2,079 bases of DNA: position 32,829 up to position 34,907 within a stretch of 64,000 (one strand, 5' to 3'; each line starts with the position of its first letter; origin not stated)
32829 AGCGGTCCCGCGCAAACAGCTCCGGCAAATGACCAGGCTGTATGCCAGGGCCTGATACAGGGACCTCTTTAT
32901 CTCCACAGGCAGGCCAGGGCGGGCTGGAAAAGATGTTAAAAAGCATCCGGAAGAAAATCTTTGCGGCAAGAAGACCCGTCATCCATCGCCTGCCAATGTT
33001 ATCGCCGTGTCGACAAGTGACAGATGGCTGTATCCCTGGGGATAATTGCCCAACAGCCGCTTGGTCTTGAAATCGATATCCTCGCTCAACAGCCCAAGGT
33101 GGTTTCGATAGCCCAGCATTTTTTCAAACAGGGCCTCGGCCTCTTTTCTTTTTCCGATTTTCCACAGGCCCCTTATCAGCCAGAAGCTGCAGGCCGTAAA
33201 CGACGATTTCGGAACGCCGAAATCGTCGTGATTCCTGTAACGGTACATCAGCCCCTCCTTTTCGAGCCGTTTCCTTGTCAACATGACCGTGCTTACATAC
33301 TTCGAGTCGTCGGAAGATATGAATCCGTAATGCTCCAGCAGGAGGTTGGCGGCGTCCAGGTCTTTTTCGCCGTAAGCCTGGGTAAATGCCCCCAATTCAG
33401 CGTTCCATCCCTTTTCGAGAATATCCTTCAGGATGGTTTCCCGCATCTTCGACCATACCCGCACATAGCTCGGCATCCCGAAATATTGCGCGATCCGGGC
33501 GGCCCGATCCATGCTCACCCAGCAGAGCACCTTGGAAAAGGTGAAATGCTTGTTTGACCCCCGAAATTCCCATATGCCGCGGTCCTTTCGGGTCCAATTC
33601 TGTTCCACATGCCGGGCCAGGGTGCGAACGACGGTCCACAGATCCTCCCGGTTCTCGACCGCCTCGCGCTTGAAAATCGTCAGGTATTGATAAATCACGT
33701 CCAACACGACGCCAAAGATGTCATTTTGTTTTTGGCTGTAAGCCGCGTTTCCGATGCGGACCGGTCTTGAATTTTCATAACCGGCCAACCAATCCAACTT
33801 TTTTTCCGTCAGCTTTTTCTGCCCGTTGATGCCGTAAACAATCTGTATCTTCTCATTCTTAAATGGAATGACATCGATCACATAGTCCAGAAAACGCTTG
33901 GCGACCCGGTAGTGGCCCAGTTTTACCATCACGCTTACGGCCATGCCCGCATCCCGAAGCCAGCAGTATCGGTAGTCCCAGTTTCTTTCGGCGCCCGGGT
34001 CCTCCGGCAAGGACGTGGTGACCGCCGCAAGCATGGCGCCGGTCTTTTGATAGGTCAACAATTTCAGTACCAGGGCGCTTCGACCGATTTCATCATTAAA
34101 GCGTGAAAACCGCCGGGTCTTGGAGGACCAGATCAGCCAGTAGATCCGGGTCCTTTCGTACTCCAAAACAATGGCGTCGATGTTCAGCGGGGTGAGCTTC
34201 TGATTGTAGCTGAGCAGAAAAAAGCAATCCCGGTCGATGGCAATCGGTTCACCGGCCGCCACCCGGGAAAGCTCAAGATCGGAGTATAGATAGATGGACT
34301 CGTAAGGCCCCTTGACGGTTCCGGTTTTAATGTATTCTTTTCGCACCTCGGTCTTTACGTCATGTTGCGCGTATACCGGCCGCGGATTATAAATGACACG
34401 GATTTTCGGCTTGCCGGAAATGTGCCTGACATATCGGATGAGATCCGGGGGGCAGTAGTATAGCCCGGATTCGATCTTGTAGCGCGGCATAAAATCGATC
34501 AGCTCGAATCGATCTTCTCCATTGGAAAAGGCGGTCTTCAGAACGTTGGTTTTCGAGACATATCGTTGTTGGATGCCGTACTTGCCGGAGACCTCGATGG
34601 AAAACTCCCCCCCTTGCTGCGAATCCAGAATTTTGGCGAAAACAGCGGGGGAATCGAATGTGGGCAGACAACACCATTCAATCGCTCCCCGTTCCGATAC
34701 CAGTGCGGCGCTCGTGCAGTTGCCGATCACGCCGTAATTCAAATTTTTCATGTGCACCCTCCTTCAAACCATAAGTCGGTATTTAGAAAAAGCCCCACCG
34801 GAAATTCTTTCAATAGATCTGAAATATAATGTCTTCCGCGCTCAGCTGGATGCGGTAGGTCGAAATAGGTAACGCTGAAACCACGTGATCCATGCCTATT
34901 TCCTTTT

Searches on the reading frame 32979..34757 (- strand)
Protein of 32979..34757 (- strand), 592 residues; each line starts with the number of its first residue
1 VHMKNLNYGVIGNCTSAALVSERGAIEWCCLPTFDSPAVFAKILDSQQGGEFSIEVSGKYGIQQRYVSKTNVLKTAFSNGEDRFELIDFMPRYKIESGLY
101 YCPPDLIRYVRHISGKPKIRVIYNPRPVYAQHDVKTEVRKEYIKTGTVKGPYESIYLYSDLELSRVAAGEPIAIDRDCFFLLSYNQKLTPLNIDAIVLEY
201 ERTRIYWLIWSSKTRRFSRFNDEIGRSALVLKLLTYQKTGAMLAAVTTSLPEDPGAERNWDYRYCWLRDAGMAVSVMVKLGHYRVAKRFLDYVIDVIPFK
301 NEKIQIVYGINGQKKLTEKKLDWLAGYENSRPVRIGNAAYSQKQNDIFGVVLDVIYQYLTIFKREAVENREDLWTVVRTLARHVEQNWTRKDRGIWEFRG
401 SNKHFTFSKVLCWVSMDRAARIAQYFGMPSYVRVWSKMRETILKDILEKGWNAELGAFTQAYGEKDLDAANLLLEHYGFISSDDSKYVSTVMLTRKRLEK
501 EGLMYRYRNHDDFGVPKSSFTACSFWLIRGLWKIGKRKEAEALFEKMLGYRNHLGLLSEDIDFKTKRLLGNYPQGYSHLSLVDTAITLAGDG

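Call 35: search_protein_families(library=pfam, proteins=[window:32979-34757:-], max_evalue=0.00001)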
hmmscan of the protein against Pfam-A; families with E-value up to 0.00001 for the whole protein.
window:32979-34757:- (592 aa): 2 families
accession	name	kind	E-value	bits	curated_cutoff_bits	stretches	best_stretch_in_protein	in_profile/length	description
PF00723.27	Glyco_hydro_15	-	5.2e-61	207.3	22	1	225-584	8-425/427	Glycosyl hydrolases family 15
PF19291.4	TREH_N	-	3.5e-19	69.4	23.1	1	10-152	20-148/211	Trehalase-like, N-terminal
